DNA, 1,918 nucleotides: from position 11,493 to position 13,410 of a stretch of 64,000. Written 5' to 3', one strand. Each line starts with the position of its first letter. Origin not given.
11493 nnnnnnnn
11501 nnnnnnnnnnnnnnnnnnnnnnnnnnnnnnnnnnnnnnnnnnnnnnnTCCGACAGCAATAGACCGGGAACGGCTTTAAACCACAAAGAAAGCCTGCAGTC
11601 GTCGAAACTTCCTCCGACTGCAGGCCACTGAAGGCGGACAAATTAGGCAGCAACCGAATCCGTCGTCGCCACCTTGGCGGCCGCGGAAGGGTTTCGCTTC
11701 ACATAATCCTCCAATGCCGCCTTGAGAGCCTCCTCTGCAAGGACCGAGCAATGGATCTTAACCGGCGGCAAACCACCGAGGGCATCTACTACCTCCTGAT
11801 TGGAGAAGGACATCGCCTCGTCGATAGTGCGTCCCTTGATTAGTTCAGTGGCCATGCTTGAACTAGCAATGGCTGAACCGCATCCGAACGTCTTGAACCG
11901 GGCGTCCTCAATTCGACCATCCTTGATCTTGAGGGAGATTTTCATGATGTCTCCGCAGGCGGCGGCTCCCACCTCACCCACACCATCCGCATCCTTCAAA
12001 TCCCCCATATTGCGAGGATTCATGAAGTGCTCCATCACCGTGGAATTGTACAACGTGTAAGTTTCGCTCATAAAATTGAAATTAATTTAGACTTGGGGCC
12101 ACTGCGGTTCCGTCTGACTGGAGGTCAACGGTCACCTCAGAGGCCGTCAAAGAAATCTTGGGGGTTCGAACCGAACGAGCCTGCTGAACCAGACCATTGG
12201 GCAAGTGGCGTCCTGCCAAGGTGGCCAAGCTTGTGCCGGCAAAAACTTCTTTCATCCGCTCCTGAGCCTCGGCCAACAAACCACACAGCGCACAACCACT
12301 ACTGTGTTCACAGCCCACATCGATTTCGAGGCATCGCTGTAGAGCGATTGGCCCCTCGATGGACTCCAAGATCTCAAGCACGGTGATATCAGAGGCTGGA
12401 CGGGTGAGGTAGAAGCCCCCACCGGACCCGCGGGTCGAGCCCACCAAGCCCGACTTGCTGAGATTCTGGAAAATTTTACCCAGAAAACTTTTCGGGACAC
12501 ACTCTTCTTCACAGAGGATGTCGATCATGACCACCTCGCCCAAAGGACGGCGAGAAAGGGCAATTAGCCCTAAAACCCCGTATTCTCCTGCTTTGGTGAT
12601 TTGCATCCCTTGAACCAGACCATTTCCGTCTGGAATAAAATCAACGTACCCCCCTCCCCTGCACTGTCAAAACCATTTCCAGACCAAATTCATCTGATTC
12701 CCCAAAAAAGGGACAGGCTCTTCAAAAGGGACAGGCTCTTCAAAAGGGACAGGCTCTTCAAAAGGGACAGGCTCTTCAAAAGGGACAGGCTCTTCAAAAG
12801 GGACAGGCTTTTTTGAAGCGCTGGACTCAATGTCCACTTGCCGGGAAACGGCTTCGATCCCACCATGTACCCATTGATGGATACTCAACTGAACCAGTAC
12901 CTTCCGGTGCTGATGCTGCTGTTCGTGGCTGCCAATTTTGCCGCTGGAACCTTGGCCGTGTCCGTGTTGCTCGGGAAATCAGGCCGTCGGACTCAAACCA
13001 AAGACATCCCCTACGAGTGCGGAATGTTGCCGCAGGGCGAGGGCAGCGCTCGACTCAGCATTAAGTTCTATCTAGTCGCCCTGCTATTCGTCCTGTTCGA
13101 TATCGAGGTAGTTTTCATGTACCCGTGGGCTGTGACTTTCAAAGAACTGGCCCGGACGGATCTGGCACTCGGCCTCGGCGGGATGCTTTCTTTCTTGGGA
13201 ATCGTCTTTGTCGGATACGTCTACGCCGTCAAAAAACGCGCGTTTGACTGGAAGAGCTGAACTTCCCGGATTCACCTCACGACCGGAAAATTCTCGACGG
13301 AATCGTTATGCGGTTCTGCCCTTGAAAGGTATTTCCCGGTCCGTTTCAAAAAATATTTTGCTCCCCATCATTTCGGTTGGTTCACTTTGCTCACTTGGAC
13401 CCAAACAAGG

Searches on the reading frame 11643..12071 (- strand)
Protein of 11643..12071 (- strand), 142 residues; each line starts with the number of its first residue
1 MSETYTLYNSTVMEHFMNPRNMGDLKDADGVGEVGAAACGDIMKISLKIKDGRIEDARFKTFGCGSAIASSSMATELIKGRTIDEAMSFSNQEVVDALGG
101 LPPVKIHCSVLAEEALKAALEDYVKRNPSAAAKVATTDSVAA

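Call 12: search_protein_families(library=pfam, proteins=[window:11643-12071:-])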
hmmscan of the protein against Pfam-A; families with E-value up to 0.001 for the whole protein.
window:11643-12071:- (142 aa): 1 family
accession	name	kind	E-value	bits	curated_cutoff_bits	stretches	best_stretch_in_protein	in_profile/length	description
PF01592.21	NifU_N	-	3.5e-49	166.6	22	1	8-127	2-124/127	NifU-like N terminal domain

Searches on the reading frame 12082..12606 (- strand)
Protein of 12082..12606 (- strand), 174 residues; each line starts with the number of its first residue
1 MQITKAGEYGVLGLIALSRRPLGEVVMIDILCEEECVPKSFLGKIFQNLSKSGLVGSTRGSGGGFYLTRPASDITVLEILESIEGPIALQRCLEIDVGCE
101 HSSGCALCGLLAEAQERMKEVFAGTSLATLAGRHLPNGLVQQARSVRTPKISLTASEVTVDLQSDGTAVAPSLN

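Call 12: search_protein_families(library=pfam, proteins=[window:12082-12606:-])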
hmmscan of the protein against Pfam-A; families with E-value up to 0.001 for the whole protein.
window:12082-12606:- (174 aa): 1 family
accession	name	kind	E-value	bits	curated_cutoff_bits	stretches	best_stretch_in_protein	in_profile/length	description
PF02082.26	Rrf2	-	9.6e-30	103.9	30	1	3-131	1-130/132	Iron-dependent Transcriptional regulator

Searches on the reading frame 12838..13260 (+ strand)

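Call 12: search_protein_families(library=pfam, proteins=[window:12838-13260:+])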
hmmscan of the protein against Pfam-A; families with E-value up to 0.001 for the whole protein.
window:12838-13260:+ (140 aa): 1 family
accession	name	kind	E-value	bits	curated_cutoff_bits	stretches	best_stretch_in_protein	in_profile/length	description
PF00507.24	Oxidored_q4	-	1.3e-30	105.9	23.3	1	38-138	4-99/99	NADH-ubiquinone/plastoquinone oxidoreductase, chain 3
